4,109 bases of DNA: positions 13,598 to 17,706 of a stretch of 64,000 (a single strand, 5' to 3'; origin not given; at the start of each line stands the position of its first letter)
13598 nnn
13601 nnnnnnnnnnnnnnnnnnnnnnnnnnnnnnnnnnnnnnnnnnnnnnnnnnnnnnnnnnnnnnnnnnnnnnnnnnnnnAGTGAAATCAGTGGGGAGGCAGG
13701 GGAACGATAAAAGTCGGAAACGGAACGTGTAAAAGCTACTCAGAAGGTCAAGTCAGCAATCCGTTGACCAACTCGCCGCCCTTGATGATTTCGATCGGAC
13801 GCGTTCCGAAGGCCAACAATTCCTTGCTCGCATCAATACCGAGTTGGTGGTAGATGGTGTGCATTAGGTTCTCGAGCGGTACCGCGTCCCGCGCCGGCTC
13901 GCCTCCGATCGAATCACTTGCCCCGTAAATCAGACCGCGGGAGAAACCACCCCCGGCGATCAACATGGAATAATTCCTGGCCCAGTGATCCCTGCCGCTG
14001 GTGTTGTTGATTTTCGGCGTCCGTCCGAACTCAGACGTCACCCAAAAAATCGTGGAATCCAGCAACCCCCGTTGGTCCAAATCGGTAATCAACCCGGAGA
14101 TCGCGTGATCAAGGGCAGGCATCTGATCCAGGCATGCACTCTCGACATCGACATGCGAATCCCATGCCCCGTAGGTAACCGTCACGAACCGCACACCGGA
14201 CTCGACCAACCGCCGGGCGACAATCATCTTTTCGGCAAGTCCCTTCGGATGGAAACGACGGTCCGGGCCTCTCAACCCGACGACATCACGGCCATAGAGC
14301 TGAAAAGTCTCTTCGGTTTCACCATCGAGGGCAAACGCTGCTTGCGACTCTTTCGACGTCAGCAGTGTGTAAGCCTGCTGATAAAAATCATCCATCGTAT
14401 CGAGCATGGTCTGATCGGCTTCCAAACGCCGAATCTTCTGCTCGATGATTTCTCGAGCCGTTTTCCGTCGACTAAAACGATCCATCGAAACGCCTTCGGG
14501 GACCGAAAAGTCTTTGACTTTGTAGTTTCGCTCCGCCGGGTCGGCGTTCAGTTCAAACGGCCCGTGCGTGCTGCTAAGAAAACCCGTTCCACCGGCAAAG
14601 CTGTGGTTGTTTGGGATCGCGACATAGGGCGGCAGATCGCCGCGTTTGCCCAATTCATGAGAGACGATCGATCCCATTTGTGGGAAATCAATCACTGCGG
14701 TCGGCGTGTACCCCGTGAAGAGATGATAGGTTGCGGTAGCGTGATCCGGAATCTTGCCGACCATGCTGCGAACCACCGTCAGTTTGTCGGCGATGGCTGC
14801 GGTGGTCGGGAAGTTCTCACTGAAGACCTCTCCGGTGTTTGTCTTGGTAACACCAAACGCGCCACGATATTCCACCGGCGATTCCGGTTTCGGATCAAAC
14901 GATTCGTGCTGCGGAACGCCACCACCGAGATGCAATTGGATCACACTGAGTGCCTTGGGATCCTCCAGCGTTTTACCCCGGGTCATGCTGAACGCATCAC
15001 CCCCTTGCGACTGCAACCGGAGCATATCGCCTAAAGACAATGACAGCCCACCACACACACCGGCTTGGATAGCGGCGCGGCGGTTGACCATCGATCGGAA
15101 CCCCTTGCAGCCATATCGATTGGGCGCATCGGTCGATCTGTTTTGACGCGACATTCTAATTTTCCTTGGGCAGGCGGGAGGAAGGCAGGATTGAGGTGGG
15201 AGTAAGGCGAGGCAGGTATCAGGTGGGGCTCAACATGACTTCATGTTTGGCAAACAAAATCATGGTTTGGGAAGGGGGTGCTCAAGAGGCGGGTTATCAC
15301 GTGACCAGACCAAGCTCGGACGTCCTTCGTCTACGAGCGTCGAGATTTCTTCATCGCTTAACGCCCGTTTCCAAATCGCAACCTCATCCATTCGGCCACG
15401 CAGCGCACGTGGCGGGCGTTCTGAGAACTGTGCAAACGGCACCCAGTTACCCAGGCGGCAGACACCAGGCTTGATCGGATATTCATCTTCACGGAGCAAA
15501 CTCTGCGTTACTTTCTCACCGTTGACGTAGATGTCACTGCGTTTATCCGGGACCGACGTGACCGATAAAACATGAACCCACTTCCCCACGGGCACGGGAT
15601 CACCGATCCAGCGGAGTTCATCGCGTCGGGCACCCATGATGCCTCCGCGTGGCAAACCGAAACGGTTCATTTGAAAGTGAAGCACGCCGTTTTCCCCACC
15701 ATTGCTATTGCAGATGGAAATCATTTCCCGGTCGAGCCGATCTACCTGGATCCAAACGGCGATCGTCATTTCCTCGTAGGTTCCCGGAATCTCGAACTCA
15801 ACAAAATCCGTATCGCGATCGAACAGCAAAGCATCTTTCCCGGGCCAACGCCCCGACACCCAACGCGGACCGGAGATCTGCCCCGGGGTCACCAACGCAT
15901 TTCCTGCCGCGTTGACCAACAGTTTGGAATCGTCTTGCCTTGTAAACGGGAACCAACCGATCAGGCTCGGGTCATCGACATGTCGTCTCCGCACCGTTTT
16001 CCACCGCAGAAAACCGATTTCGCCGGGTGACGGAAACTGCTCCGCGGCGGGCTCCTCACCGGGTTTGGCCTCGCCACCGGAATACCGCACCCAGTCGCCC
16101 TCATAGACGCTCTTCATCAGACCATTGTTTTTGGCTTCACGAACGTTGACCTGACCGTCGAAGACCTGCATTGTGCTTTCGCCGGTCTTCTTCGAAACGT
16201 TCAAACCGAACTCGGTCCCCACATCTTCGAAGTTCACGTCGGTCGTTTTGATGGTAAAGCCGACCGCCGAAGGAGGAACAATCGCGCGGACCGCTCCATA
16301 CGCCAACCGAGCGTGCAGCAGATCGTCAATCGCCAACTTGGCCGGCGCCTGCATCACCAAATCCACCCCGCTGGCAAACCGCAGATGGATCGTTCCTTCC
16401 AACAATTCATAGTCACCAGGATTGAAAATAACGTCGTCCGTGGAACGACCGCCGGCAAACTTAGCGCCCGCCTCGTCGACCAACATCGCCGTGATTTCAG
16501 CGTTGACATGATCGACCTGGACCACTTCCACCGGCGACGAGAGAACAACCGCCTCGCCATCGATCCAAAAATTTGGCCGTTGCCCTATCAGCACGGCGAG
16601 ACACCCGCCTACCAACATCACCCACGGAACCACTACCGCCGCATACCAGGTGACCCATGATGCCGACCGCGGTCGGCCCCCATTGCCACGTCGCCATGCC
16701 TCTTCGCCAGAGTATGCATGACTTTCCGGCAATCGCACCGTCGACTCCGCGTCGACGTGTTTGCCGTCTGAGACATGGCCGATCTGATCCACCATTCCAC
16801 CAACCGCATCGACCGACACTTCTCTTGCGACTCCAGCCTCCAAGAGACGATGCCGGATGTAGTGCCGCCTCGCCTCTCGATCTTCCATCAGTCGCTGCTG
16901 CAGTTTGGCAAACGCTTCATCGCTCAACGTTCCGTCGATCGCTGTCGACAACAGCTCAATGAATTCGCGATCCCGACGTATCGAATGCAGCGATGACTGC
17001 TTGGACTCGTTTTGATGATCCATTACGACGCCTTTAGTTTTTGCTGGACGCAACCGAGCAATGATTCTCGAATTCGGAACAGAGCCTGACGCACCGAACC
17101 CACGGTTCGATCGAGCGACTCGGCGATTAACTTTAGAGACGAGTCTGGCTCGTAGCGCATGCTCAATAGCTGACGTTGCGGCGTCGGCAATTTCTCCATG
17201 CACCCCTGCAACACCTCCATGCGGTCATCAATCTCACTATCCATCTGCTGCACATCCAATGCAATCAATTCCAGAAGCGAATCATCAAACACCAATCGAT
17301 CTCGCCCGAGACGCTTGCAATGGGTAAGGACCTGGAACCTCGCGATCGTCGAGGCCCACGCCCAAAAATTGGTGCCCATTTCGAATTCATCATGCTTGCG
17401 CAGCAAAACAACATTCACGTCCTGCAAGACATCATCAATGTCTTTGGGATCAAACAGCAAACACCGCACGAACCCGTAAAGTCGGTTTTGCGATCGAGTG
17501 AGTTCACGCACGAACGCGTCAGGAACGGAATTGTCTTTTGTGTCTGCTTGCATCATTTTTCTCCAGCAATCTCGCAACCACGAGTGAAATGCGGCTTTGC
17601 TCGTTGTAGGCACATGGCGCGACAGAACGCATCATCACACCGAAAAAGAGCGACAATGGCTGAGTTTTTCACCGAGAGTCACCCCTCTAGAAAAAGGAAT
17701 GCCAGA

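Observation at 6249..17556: ECF/FecR-LamG sensor heading a heme-bearing DUF1501-PPC-DUF1549/1553-cytochrome c/WD40 envelope module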

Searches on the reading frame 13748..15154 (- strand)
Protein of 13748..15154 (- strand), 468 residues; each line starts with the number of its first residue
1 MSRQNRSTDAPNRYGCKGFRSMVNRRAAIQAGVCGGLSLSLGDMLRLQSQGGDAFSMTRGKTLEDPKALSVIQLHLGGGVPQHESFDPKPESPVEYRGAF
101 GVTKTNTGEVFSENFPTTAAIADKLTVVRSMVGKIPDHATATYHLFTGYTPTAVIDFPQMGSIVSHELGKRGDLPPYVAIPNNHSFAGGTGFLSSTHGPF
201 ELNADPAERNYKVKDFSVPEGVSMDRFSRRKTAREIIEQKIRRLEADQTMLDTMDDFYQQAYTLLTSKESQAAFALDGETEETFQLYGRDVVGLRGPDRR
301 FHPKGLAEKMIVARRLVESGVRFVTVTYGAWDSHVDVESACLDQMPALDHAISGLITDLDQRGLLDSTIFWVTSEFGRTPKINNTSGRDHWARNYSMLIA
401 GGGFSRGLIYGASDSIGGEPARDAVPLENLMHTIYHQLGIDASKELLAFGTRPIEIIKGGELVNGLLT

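Call 6: search_protein_families(library=pfam, proteins=[window:13748-15154:-], max_evalue=0.01)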
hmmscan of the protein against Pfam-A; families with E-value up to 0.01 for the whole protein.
window:13748-15154:- (468 aa): 1 family
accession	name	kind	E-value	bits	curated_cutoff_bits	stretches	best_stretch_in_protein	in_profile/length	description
PF07394.17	DUF1501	-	2.1e-96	323.9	27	1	70-466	3-389/390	Protein of unknown function (DUF1501)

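Call 7: search_protein_families(library=ncbifam, proteins=[window:13748-15154:-], max_evalue=0.001)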
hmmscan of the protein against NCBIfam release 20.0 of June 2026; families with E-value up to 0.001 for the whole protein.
window:13748-15154:- (468 aa): 0 families

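Call 22: search_solved_structures(query=window:13748-15154:-, max_evalue=1)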
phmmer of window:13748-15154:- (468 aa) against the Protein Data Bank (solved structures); distinct sequences matched with E-value up to 1: 2.
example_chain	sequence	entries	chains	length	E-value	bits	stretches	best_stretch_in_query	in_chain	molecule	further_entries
4hdj_A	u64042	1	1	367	0.11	14.7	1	356-430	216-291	Outer membrane protein assembly factor BamB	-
9pxg_B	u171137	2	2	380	0.13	14.5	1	356-430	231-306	Outer membrane protein assembly factor BamB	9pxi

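Call 44: search_solved_structures(query=A3, max_evalue=10)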
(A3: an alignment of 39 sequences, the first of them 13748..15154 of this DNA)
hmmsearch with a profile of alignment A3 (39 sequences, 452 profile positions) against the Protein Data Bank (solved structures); distinct sequences matched with E-value up to 10: 20.
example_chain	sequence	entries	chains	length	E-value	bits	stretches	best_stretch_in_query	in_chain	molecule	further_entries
9bes_B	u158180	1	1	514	0.056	15.4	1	327-364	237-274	S1_8A Sulfatase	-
9bb9_A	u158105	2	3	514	0.056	15.4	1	327-364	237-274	S1_8A sulfatase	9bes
2w8d_A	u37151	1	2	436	0.13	14.2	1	323-429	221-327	PROCESSED GLYCEROL PHOSPHATE LIPOTEICHOIC ACID SYNTHASE 2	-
7all_AAA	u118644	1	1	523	0.14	14.1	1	330-364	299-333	Arylsulfatase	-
2w5q_A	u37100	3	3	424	0.18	13.7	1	328-369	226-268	PROCESSED GLYCEROL PHOSPHATE LIPOTEICHOIC ACID SYNTHASE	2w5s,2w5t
2w5r_A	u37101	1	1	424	0.18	13.7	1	328-369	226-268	PROCESSED GLYCEROL PHOSPHATE LIPOTEICHOIC ACID SYNTHASE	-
7p24_AAA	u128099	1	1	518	0.53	12.2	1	324-362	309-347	Mucin-desulfating sulfatase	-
7stt_A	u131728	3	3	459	0.57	12.1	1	330-412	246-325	N-acetylgalactosamine-6-sulfatase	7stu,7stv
2qzu_A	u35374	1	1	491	0.64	11.9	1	325-376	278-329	Putative sulfatase yidJ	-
7aj0_A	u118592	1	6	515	0.66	11.9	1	326-420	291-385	Arylsulfatase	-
4nk4_A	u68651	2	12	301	0.75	11.7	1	130-191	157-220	Enoyl-[acyl-carrier-protein] reductase [NADH]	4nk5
9fvt_A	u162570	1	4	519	0.76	11.7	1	331-362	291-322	Sulfatase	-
4ce4_F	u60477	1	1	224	0.95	11.4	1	362-393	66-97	MRPL4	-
6j66_A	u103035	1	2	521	0.96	11.3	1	327-370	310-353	Chondroitin sulfate/dermatan sulfate 4-O-endosulfatase protein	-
1e1z_P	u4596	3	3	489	1.2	11.1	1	328-362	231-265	Arylsulfatase A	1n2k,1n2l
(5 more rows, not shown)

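Call 84: predict_structure(alignment_id=A3)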
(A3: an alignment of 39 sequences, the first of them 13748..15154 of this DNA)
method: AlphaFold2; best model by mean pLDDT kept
length: 468 residues; sequences in the alignment: 39
mean_pLDDT: 79.1   pTM: 0.80
mean pLDDT of the five models: 79.1, 78.9, 77.7, 75.8, 75.1
residues with pLDDT >= 90: 185; 70-90: 158; 50-70: 62; < 50: 63
segments of 3 or more residues with pLDDT < 50: 1-20, 25-62
pLDDT, mean of each block of 10 residues (from residue 1): 38 44 48 36 35 41 71 93 87 83 92 95 96 90 93 85 90 87 88 83 86 62 65 65 56 57 72 86 94 84 90 95 93 81 93 98 96 84 62 92 95 88 95 95 83 86 93
secondary structure, 60 per line:
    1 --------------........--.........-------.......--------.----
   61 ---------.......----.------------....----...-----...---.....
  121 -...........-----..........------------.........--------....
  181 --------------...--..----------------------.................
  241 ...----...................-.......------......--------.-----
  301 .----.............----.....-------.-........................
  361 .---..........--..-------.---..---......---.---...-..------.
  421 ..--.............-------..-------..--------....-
elements in order: H15-22 H25-33 H41-47 E70-76 H94-97 E102-104 E110-112 H116-120 E125-132 H138-147 H160-168 E177-180 H224-243 H248-266 H268-274 H281-286 H306-318 E323-327 H337-361 E368-374 E395-400 E408-410 E420-422 H427-437

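Call 87: fold_search(model_id=the predicted structure, library=pdb)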
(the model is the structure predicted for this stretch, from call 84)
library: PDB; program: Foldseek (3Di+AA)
matches with E <= 10: 682; with E <= 0.001: 178
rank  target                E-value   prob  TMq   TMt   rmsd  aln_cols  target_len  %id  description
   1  1p49                  2.2e-07  1.00  0.35  0.30  18.2       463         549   10  Structure of Human Placental Estrone/DHEA Sulfatase (released 2003-08-12)
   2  4uop_A                2.2e-06  1.00  0.36  0.40   9.5       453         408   11  Crystal structure of the lipoteichoic acid synthase LtaP from Listeria monocytogenes (released 2014-08-27)
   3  4uop_B                2.8e-06  1.00  0.34  0.38   9.3       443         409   12  Crystal structure of the lipoteichoic acid synthase LtaP from Listeria monocytogenes (released 2014-08-27)
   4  6ioz_A                3.1e-06  1.00  0.34  0.32  14.0       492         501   13  Structural insights of idursulfase beta (released 2018-11-28)
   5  5fql_A                3.5e-06  1.00  0.35  0.33  13.7       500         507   14  Insights into Hunter syndrome from the structure of iduronate-2- sulfatase (released 2017-01-18)
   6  9bb9_B                4.2e-06  1.00  0.31  0.30  11.4       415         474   11  Structure of S1_8A, a lambda-carrageenan specific sulfatase (released 2025-08-27)
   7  6fny_D                4.2e-06  1.00  0.33  0.31  14.8       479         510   12  CRYSTAL STRUCTURE OF A CHOLINE SULFATASE FROM SINORHIZOBIUM MELLILOTI (released 2018-02-28)
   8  9bes_A                4.8e-06  1.00  0.31  0.30  12.4       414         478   11  Structure of S1_8A, a lambda-carrageenan specific sulfatase, in complex with monosaccharide (released 2025-08-27)
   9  6g60_C                4.8e-06  1.00  0.34  0.32  15.9       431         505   13  Choline sulfatase from Ensifer (Sinorhizobium) meliloti cocrystalized with choline (released 2019-04-10)
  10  6fny_C                6.9e-06  1.00  0.33  0.31  16.2       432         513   12  CRYSTAL STRUCTURE OF A CHOLINE SULFATASE FROM SINORHIZOBIUM MELLILOTI (released 2018-02-28)
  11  6g5z_A                8.2e-06  1.00  0.32  0.30  16.7       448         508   13  Choline sulfatase from Ensifer (Sinorhizobium) meliloti (released 2019-04-10)
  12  9bes_B                8.7e-06  1.00  0.31  0.30  12.0       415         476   11  Structure of S1_8A, a lambda-carrageenan specific sulfatase, in complex with monosaccharide (released 2025-08-27)
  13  7ptj_D                8.7e-06  1.00  0.33  0.30  16.6       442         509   12  C54S mutant of choline-sulfatase from E. meliloti CECT4857 bound to HEPES (released 2022-08-03)
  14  4upi                  9.3e-06  1.00  0.35  0.31  10.7       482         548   10  Dimeric sulfatase SpAS1 from Silicibacter pomeroyi (released 2015-07-01)
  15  6g5z_C                1.0e-05  1.00  0.33  0.31  16.5       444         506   12  Choline sulfatase from Ensifer (Sinorhizobium) meliloti (released 2019-04-10)
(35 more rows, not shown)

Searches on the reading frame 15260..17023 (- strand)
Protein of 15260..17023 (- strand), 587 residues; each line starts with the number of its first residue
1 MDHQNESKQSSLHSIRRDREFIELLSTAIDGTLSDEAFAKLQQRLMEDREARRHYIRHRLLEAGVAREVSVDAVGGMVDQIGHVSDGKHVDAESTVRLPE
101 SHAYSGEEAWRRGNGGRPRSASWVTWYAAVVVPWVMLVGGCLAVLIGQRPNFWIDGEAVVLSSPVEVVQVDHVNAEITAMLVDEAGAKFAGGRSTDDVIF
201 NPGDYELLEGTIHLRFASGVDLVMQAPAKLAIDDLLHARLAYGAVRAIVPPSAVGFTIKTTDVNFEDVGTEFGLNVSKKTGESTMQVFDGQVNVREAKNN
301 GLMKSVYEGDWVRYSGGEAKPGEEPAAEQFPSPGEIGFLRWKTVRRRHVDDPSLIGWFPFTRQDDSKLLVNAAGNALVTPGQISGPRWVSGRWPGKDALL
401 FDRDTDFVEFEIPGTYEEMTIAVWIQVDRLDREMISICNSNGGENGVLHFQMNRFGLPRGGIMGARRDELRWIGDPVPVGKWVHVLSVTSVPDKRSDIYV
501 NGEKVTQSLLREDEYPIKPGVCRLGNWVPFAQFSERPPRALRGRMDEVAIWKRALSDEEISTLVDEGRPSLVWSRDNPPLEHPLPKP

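Call 6: search_protein_families(library=pfam, proteins=[window:15260-17023:-], max_evalue=0.01)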
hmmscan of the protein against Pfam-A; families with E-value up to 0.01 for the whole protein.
window:15260-17023:- (587 aa): 2 families
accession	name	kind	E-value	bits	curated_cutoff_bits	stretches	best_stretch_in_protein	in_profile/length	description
PF13385.13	Laminin_G_3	-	4.3e-15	56.6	27.6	1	417-561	17-151/151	Concanavalin A-like lectin/glucanases superfamily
PF04773.18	FecR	-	7.9e-05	23.5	24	1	238-292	43-96/97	FecR protein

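Call 7: search_protein_families(library=ncbifam, proteins=[window:15260-17023:-], max_evalue=0.001)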
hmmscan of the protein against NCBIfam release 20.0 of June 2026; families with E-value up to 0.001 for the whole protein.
window:15260-17023:- (587 aa): 0 families

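Call 58: find_related_loci(query=A4, collection=metagenome_contigs, flank=10000)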
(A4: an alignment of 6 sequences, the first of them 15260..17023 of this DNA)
Query A4 (587 aa) in metagenome_contigs; peptide patterns used: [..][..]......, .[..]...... (x = any residue, [..] = any of these).
144 stretches matched a pattern; 19 encode a relative of the query (tblastn E <= 1e-3); 19 distinct loci.
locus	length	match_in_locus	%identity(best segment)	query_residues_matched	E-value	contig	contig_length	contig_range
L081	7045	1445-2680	55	177-587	2e-151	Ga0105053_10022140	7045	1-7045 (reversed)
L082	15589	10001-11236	55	177-587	3e-151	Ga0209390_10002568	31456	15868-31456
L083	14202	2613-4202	45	22-587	1e-150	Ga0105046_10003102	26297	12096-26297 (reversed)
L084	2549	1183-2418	55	177-587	9e-160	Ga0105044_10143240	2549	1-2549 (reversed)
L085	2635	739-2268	46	32-577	7e-158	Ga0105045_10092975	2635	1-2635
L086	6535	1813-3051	53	175-587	7e-149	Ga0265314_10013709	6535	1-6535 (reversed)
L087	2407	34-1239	56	177-577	6e-157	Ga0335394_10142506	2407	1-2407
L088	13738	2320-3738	48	105-586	1e-142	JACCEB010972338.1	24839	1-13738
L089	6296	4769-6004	53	177-587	3e-142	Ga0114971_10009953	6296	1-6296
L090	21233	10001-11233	53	176-586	6e-141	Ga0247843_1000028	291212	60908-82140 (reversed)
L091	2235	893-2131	55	175-586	3e-146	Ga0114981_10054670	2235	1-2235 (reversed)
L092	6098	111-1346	55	176-586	5e-137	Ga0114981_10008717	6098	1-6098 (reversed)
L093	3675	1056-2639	43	18-586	3e-132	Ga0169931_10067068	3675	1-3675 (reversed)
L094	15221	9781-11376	42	4-587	2e-128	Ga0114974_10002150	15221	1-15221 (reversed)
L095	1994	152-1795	41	13-582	4e-136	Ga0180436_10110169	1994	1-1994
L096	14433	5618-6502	51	175-463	2e-87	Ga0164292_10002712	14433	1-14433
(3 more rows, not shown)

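Call 64: search_protein_families(library=pfam, proteins=[L082:10765-14880:+, L083:4228-6741:+, L083:6799-8067:+, L096:6492-7556:+, L096:8448-9407:+, L096:9610-10857:+, L096:10968-12239:+, L096:5264-6556:+], max_evalue=0.001)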
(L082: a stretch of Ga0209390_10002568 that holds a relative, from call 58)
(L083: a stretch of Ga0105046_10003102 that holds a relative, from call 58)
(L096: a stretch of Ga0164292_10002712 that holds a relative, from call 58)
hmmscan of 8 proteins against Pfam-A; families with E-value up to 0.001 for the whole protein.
L082:10765-14880:+ (1371 aa): 3 families
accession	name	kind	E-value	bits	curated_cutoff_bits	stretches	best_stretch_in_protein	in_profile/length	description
PF07691.17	PA14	-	1.6e-12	47.9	24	1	1081-1142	69-137/147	PA14 domain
PF13860.13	FlgD_ig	-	2.6e-06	27.7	27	1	205-260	18-72/79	FlgD Ig-like domain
PF03160.20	Calx-beta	-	6.6e-05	23.3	27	1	1203-1271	49-119/119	Calx-beta domain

L083:4228-6741:+ (837 aa): 7 families
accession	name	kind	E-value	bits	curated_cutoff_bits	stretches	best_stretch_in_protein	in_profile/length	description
PF07631.16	PSD4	-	2.8e-40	138.2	23.3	1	481-607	1-128/128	Protein of unknown function (DUF1592)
PF07627.16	PSCyt3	-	1e-33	116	27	1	628-723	1-96/98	Protein of unknown function (DUF1588)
PF07626.16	PSD3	-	3.3e-22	79.2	23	1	124-187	1-64/65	Protein of unknown function (DUF1587)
PF07624.16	PSD2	-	9.8e-19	67.3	25.8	1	762-834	2-74/74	Protein of unknown function (DUF1585)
PF07637.16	PSD5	-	2.4e-14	53.8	34.2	1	416-476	2-62/62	Protein of unknown function (DUF1595)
PF07635.16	PSCyt1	-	8.7e-08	33.1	22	1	36-87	1-59/59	Planctomycete cytochrome C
PF13442.11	Cytochrome_CBB3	-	0.00017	22.3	27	0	25-96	3-61/68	Cytochrome C oxidase, cbb3-type, subunit III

L083:6799-8067:+ (422 aa): 1 family
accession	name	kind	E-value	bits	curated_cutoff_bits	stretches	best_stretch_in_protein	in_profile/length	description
PF07586.16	HXXSHH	-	1e-61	209.7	30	1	43-327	1-304/307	Protein of unknown function (DUF1552)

L096:6492-7556:+ (354 aa): 1 family
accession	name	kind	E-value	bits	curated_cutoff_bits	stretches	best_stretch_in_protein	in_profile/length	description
PF07626.16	PSD3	-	4e-18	66.1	23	1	10-74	2-64/65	Protein of unknown function (DUF1587)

L096:8448-9407:+ (319 aa): 1 family
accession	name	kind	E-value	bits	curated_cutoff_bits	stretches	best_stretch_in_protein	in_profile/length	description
PF07586.16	HXXSHH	-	3.2e-50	171.9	30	1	42-232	114-306/307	Protein of unknown function (DUF1552)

L096:9610-10857:+ (415 aa): 0 families

L096:10968-12239:+ (423 aa): 2 families
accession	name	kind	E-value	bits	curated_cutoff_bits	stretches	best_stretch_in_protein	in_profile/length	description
PF23598.1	LRR_14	-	1.5e-10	40.8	40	1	285-396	161-271/353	Leucine-rich repeat region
PF12799.13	LRR_4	-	1.7e-07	31.7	27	0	241-276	1-33/44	Leucine Rich repeats (2 copies)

L096:5264-6556:+ (430 aa): 1 family
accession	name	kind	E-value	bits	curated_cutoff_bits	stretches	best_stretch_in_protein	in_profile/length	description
PF04773.18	FecR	-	0.00013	22.8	24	1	183-236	44-96/97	FecR protein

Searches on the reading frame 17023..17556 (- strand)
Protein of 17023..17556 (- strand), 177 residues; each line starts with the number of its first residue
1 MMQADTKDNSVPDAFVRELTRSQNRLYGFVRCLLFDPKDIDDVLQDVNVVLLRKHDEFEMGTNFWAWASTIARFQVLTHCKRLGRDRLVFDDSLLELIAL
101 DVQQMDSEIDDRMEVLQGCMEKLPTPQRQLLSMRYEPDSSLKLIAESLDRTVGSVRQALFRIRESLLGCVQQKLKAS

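Call 6: search_protein_families(library=pfam, proteins=[window:17023-17556:-], max_evalue=0.01)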
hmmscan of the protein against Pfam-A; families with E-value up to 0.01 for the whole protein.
window:17023-17556:- (177 aa): 4 families
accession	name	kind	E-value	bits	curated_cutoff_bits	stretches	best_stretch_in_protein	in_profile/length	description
PF04542.20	Sigma70_r2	-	3.1e-11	43.4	24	1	21-85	4-70/71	Sigma-70 region 2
PF08281.18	Sigma70_r4_2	-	1.5e-10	41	25.7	1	115-166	3-54/54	Sigma-70, region 4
PF04545.22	Sigma70_r4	-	2.4e-08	33.8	24.1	1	119-166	1-48/50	Sigma-70, region 4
PF19575.5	HTH_58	-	8.2e-05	22.9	23.8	0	14-36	27-49/62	Helix-turn-helix domain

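Call 7: search_protein_families(library=ncbifam, proteins=[window:17023-17556:-], max_evalue=0.001)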
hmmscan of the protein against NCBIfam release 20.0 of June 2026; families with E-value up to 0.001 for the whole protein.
window:17023-17556:- (177 aa): 50 families (the best 25 are shown)
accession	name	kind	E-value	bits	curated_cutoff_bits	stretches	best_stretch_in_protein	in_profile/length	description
TIGR02989.1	Sig-70_gvs1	subfamily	3.8e-49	166.6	124.55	1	14-170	2-158/158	RNA polymerase sigma-70 factor, Rhodopirellula/Verrucomicrobium family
NF058625.1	sigma_PG0214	equivalog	4.8e-19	68.7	130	1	14-169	5-160/170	GFO_1088 family ECF-type sigma factor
TIGR02937.1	sigma70-ECF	superfamily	2.1e-18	66.5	42.9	1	20-167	8-162/165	sigma-70 family RNA polymerase sigma factor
NF009166.1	PRK12513.1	equivalog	3.2e-14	53.1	206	1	13-166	22-186/193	RNA polymerase sigma factor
TIGR02983.1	SigE-fam_strep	subfamily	6.2e-12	45.7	141.55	1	15-166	8-154/162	SigE family RNA polymerase sigma factor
NF009169.0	PRK12516.1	equivalog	9.7e-12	44.7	321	1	11-169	8-163/188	RNA polymerase sigma factor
TIGR02985.1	Sig70_bacteroi1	subfamily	1.3e-11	45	126.4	1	19-159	7-151/162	RNA polymerase sigma-70 factor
NF009168.0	PRK12515.1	subfamily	2.6e-11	43.4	236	1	20-170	29-179/189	RNA polymerase sigma factor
NF009165.0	PRK12512.1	equivalog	4.1e-10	39.6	198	1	36-166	49-175/184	RNA polymerase sigma factor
TIGR02952.1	Sig70_famx2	equivalog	4.5e-10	39.7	206.45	1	13-163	11-163/170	ECF subfamily RNA polymerase sigma factor, BldN family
NF007222.0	PRK09640.1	equivalog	1.1e-09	38.1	194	1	13-157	26-169/188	RNA polymerase sigma factor SigX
NF009184.0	PRK12532.1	equivalog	1.3e-09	38.3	276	1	10-93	2-86/195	RNA polymerase sigma factor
TIGR02943.1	Sig70_famx1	hypoth_equivalog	2.3e-09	37.3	162.2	1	113-173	122-182/188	RNA polymerase sigma-70 factor, TIGR02943 family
NF008888.0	PRK11922.1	equivalog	5e-09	36.1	204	1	15-174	31-200/231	RNA polymerase sigma factor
NF007228.0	PRK09646.1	subfamily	6.5e-09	35.7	226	1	13-166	30-183/194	ECF RNA polymerase sigma factor SigK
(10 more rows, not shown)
